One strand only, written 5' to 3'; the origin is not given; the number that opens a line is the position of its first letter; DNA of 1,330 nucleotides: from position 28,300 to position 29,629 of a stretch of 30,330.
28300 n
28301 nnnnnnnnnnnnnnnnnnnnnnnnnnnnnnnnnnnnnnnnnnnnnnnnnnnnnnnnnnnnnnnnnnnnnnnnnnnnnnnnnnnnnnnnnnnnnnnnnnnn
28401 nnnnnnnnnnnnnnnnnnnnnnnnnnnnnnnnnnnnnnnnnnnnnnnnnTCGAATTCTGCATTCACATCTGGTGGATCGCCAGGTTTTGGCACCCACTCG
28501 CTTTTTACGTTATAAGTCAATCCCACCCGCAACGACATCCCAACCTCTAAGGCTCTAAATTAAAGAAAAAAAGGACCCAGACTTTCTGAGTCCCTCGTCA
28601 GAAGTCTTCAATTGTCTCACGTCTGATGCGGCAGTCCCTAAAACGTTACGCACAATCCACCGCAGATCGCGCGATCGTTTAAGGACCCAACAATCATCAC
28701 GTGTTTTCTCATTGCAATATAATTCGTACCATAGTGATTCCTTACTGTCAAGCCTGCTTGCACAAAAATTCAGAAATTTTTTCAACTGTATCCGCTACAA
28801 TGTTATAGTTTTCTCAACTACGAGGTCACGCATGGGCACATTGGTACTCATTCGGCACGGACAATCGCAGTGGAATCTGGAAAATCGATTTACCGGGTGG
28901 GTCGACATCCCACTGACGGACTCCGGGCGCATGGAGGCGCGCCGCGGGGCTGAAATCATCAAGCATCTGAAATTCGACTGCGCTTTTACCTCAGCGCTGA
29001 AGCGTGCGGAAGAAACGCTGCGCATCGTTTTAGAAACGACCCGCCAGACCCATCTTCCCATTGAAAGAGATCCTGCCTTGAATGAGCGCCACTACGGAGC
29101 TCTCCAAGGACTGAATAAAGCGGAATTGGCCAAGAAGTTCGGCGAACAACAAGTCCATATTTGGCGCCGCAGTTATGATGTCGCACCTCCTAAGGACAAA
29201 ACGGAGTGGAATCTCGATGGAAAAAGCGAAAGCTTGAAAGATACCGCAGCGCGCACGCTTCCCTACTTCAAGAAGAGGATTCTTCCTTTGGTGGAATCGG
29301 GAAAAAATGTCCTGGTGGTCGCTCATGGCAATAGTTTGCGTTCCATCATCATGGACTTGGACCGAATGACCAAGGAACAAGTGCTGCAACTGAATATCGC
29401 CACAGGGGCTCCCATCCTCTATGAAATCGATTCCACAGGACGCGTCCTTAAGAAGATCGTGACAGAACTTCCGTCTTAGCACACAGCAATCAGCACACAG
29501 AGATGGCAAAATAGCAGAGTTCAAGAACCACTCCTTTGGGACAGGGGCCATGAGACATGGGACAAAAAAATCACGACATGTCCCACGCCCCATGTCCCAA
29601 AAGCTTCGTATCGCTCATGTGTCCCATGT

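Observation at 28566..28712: Unrecognised riboswitch-like attenuator controlling an ATP-grasp/ATP-grasp/KamA operon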

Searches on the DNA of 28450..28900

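Call 4: search_rna_families(source=window, start=28450, end=28900, threshold=evalue, max_evalue=10, show_alignments=3)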
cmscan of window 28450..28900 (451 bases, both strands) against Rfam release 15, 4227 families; matches with E-value up to 10: 1.
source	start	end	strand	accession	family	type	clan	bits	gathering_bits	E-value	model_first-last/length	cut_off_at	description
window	28567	28611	-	RF02451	ncr1241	Gene; sRNA;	-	15.6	60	5.5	1-63/63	no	Bacillus sRNA ncr1241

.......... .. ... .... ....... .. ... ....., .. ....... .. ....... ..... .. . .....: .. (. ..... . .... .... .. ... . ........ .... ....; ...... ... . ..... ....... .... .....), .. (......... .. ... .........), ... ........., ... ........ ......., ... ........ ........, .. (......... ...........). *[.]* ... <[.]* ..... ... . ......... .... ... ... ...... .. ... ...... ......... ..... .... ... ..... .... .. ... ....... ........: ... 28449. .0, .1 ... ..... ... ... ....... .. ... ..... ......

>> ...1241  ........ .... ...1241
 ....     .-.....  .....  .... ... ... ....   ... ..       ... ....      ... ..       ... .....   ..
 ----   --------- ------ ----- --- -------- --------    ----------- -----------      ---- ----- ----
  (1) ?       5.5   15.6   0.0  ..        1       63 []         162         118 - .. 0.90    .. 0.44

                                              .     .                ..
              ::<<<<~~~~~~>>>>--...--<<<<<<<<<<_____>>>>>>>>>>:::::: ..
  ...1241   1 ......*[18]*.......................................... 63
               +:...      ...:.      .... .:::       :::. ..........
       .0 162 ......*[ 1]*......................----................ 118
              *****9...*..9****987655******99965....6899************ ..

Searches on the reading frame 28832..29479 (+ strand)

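Call 9: search_protein_families(library=pfam, proteins=[window:28832-29479:+])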
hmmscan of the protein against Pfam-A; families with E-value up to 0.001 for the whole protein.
window:28832-29479:+ (215 aa): 1 family
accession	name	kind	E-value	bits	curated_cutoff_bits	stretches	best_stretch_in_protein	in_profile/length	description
PF00300.27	His_Phos_1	-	2.5e-42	145.2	21.7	1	4-209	1-191/194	Histidine phosphatase superfamily (branch 1)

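Call 10: search_protein_families(library=ncbifam, proteins=[window:28832-29479:+])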
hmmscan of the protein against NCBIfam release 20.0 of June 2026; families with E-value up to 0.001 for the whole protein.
window:28832-29479:+ (215 aa): 19 families
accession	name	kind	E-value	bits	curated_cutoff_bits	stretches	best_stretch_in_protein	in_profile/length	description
NF010713.0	PRK14115.1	equivalog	4.1e-79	265.4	305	1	2-208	2-225/248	2,3-diphosphoglycerate-dependent phosphoglycerate mutase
TIGR01258.1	pgm_1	subfamily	2.2e-78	263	81.7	1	3-208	2-224/245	2,3-bisphosphoglycerate-dependent phosphoglycerate mutase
NF002339.0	PRK01295.1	equivalog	5.8e-77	257.8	316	1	3-210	4-203/206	2,3-bisphosphoglycerate-dependent phosphoglycerate mutase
NF002217.0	PRK01112.1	equivalog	1.3e-74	250.4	320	2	64-208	90-224/228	2,3-bisphosphoglycerate-dependent phosphoglycerate mutase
NF010718.0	PRK14120.1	equivalog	3.6e-69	232.8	366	1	2-209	5-227/249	phosphoglyceromutase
NF010714.0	PRK14116.1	equivalog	5.8e-63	212.4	401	1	1-208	1-225/229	2,3-diphosphoglycerate-dependent phosphoglycerate mutase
NF010717.0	PRK14119.1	equivalog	1.3e-61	208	378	1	1-208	1-225/228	2,3-diphosphoglycerate-dependent phosphoglycerate mutase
NF010716.0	PRK14118.1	equivalog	7.2e-57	192.3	409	1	4-208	3-224/227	2,3-diphosphoglycerate-dependent phosphoglycerate mutase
NF010715.0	PRK14117.1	equivalog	3.6e-55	186.9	421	1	1-207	1-224/230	phosphoglycerate mutase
TIGR03162.1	ribazole_cobC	equivalog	1e-27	96.7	162.9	1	4-193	1-172/176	alpha-ribazole phosphatase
NF011580.0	PRK15004.1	equivalog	7.2e-19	68.6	250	1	4-202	3-186/203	adenosylcobalamin/alpha-ribazole phosphatase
NF005567.0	PRK07238.1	equivalog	4.9e-17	62.3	326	1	3-175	179-336/378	bifunctional RNase H/acid phosphatase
NF045917.1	PhserinePhPspA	equivalog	4.7e-16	59.1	350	1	3-179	3-164/211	phosphoserine phosphatase PspA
NF038349.1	dPGM_arch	equivalog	1.4e-15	57.7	225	1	5-191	2-163/194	2,3-diphosphoglycerate-dependent phosphoglycerate mutase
TIGR03848.1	MSMEG_4193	subfamily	2.6e-14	53.2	203.85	1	3-175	1-162/204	MSMEG_4193 family putative phosphomutase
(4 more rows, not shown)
